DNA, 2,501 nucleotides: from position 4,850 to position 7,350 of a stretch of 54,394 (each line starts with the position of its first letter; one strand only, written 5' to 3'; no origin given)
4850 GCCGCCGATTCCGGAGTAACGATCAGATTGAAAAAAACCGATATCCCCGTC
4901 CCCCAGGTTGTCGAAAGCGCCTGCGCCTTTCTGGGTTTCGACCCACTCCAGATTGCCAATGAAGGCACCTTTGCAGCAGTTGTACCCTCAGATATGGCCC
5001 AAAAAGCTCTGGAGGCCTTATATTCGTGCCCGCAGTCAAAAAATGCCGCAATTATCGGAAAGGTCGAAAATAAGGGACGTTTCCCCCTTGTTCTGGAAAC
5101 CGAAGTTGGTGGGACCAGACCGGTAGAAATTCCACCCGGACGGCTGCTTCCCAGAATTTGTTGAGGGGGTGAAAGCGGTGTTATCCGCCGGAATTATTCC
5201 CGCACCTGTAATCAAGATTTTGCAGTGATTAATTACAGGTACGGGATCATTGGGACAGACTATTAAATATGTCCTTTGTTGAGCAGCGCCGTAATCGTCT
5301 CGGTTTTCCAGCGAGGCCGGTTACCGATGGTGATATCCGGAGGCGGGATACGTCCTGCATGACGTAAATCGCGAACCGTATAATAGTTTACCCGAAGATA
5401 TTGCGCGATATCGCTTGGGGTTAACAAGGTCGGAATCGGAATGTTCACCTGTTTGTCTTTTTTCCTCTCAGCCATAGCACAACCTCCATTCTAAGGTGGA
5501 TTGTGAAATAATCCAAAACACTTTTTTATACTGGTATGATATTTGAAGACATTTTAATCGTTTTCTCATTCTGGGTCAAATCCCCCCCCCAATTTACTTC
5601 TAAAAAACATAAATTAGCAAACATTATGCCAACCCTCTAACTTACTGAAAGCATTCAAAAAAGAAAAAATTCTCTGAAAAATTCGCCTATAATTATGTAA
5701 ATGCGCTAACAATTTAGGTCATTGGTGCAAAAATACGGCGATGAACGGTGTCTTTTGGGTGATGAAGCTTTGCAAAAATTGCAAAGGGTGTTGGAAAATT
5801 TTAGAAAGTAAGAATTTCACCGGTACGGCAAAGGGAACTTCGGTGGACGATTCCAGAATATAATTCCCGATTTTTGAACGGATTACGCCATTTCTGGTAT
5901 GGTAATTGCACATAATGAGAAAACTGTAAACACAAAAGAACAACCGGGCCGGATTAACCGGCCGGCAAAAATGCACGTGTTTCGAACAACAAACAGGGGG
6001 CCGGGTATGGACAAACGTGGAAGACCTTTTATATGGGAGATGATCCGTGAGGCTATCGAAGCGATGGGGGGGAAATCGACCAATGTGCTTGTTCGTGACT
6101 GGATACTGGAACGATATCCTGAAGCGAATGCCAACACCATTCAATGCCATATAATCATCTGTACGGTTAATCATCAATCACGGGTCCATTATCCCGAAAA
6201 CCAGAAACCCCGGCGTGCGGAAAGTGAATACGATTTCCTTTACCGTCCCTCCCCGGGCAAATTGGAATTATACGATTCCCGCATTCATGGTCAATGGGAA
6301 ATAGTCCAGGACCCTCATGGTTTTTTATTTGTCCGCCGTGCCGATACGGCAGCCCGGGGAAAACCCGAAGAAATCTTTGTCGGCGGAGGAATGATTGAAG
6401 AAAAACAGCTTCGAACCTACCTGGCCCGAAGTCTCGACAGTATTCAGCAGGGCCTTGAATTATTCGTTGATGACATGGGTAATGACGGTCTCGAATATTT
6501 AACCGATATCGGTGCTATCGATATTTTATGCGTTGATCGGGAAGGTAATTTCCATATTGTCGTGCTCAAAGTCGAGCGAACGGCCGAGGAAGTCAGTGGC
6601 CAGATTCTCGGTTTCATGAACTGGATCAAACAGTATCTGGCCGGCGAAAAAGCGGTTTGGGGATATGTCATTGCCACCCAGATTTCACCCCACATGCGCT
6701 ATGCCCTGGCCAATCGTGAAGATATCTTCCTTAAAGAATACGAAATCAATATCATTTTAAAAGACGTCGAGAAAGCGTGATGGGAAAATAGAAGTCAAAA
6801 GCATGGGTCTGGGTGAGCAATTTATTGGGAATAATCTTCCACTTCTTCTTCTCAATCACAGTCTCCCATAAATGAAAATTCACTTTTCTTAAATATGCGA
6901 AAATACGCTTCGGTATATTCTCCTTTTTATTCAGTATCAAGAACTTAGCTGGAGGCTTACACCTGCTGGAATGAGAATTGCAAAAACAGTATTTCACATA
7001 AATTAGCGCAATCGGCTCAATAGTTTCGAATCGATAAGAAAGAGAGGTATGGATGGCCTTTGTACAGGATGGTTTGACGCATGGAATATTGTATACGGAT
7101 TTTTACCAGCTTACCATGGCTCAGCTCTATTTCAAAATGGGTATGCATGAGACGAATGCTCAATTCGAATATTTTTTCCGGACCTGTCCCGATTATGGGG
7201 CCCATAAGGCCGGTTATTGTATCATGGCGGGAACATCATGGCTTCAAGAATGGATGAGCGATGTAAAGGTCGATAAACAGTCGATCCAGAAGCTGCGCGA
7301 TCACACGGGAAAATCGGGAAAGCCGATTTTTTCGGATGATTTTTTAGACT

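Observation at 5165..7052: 1.9-kb islet between hypE and pncB: stand-alone excisionase-type HTH gene plus a winged-helix/NucS-like PD-(D/E)xK nuclease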

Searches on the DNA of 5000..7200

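Call 59: search_rna_families(source=window, start=5000, end=7200, threshold=evalue, max_evalue=1)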
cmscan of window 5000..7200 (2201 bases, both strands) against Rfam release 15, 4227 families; matches with E-value up to 1: 0.
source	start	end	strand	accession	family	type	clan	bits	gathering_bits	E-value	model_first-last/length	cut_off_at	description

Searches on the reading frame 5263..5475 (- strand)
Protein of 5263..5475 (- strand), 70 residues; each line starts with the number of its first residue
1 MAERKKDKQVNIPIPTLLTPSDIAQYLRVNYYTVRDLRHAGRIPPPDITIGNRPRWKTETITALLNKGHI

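Call 4: search_protein_families(library=pfam, proteins=[window:5263-5475:-], max_evalue=1)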
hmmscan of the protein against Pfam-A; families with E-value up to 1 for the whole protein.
window:5263-5475:- (70 aa): 6 families
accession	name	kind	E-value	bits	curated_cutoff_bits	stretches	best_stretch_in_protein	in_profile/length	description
PF12728.13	HTH_17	-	3.4e-08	34.1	27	1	17-67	1-49/51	Helix-turn-helix domain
PF13384.12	HTH_23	-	0.008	16.4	24.6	1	18-40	18-40/50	Homeodomain-like domain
PF00376.29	MerR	-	0.0099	16.1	28.2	1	19-54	1-36/38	MerR family regulatory protein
PF13411.12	MerR_1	-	0.072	13.6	21.6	1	19-55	2-37/69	MerR HTH family regulatory protein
PF20828.2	ATV_ORF273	-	0.11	12.4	27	1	21-58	126-164/246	Acidianus two-tailed virus, ORF273 protein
PF24697.1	DUF7661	-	0.19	12.2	27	1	4-28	29-52/70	Domain of unknown function (DUF7661)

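Call 5: search_protein_families(library=ncbifam, proteins=[window:5263-5475:-], max_evalue=1)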
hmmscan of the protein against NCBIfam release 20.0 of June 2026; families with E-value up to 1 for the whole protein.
window:5263-5475:- (70 aa): 5 families
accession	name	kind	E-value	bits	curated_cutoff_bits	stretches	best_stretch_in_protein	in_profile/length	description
TIGR01764.1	excise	domain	7.2e-05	23.1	28.8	1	17-61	1-43/49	excisionase family DNA-binding protein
NF033787.1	HTH_BldC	subfamily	0.00047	20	77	1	17-65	2-49/49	BldC family transcriptional regulator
NF047737.1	antiphage_MADS1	equivalog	0.074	13.3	80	1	17-44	3-30/49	methylation-associated defense system helix-turn-helix domain-containing protein MAD1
NF010259.0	PRK13705.1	equivalog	0.095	11.6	725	1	22-54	44-76/388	plasmid-partitioning protein SopA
NF033518.0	transpos_IS607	equivalog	0.2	11.1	110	1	22-67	2-46/187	IS607 family transposase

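Call 6: search_protein_families(library=padloc, proteins=[window:5263-5475:-], max_evalue=1)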
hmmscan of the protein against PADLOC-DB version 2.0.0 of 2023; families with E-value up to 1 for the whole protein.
window:5263-5475:- (70 aa): 1 family
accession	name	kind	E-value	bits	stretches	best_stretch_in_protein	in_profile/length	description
PDLC04133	mad1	-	9.7e-08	30.2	1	18-67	6-53/60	mads_1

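Call 7: search_protein_families(library=phrogs, proteins=[window:5263-5475:-], max_evalue=1)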
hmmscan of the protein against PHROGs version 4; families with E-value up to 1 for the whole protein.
window:5263-5475:- (70 aa): 10 families
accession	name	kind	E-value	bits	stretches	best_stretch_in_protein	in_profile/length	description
phrog_597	-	DNA, RNA and nucleotide metabolism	5.4e-11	43.9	1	8-63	103-159/200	DNA binding protein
phrog_66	-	integration and excision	1.2e-08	36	1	4-67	80-142/412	excisionase and transcriptional regulator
phrog_7735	-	integration and excision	0.00032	22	1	16-67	4-52/99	excisionase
phrog_6401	-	DNA, RNA and nucleotide metabolism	0.00033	21.5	1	11-44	3-36/64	DNA binding protein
phrog_10045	-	DNA, RNA and nucleotide metabolism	0.0045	17.8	1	4-57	6-59/74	HTH DNA binding protein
phrog_668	-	DNA, RNA and nucleotide metabolism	0.026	15.2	1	14-61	60-106/181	HTH DNA binding protein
phrog_6355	-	unknown function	0.055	14.6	1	14-67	15-71/90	-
phrog_6620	-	integration and excision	0.085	13.4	1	18-65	2-49/201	transposase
phrog_57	-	head and packaging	0.12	13.2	1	15-60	10-54/199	terminase small subunit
phrog_4996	-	unknown function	0.35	11.8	1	7-46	25-65/99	-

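Call 63: find_homologous_proteins(query=window:5263-5475:-, max_evalue=0.001)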
Query window:5263-5475:- (70 aa): 6 proteins with E <= 0.001 among 6 candidates.
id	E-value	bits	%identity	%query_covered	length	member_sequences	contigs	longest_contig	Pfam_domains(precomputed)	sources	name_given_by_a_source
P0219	2.3e-40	153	100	100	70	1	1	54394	PF12728.14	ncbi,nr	ncbi:MAG: helix-turn-helix domain-containing protein [Chitinivibrionales bacterium]|nr:helix-turn-he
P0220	7.9e-27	110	73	100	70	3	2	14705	PF12728.14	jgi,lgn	jgi:hypothetical protein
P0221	5.5e-24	101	80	79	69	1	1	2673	PF12728.14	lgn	-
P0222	3.8e-20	89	68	81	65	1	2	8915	PF12728.14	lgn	-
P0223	1.0e-19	87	61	100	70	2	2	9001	PF12728.14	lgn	-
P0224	1.5e-18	84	60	97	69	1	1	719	PF12728.14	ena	-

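Call 64: find_encoding_contigs(protein=P0223, flank=5000, max_places=2)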
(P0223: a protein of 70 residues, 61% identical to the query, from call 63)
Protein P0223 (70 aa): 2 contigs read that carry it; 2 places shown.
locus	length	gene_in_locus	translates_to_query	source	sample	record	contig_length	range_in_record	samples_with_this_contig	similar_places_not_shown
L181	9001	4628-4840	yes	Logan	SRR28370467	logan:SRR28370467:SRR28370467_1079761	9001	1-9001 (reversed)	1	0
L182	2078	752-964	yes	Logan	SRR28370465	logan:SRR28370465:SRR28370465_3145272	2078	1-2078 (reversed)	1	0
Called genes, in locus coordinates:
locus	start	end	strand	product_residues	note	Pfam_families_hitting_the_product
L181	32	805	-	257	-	-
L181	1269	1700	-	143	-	PF03852:Vsr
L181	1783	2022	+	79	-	PF13744:HTH_37 (weak), PF12844:HTH_19, PF13560:HTH_31, PF13443:HTH_26 (weak), PF01381:HTH_3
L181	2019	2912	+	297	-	-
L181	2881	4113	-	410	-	PF00145:DNA_methylase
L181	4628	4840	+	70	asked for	PF12728:HTH_17 (weak)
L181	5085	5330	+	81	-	-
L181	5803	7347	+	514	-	PF00392:GntR, PF13377:Peripla_BP_3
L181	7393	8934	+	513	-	PF00392:GntR (weak), PF13377:Peripla_BP_3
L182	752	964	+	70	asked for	PF12728:HTH_17 (weak)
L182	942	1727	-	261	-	-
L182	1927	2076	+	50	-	?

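Call 65: find_encoding_contigs(protein=P0222, flank=5000, max_places=2)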
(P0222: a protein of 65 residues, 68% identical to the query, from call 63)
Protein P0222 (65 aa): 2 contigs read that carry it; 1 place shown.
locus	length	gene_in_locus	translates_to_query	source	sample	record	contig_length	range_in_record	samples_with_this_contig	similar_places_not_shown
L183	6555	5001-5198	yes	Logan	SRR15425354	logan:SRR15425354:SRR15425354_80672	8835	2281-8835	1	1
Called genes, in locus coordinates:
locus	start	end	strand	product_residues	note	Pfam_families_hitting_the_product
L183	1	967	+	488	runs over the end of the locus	PF08706:D5_N, PF19263:DUF5906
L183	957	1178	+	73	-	-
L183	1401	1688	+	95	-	PF05119:Terminase_4 (weak)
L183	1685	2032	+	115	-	-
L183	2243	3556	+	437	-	PF05065:Phage_capsid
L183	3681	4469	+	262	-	-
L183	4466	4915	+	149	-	-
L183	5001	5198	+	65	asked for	PF12728:HTH_17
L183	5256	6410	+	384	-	PF00589:Phage_integrase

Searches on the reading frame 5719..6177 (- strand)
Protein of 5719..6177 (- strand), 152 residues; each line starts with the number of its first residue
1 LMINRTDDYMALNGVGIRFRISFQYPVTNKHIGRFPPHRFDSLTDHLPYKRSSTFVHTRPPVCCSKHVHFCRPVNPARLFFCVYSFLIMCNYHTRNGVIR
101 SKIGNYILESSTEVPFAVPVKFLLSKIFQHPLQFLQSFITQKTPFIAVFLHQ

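Call 61: search_protein_families(library=pfam, proteins=[window:5719-6177:-], max_evalue=0.01)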
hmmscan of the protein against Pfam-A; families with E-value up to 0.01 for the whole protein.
window:5719-6177:- (152 aa): 0 families
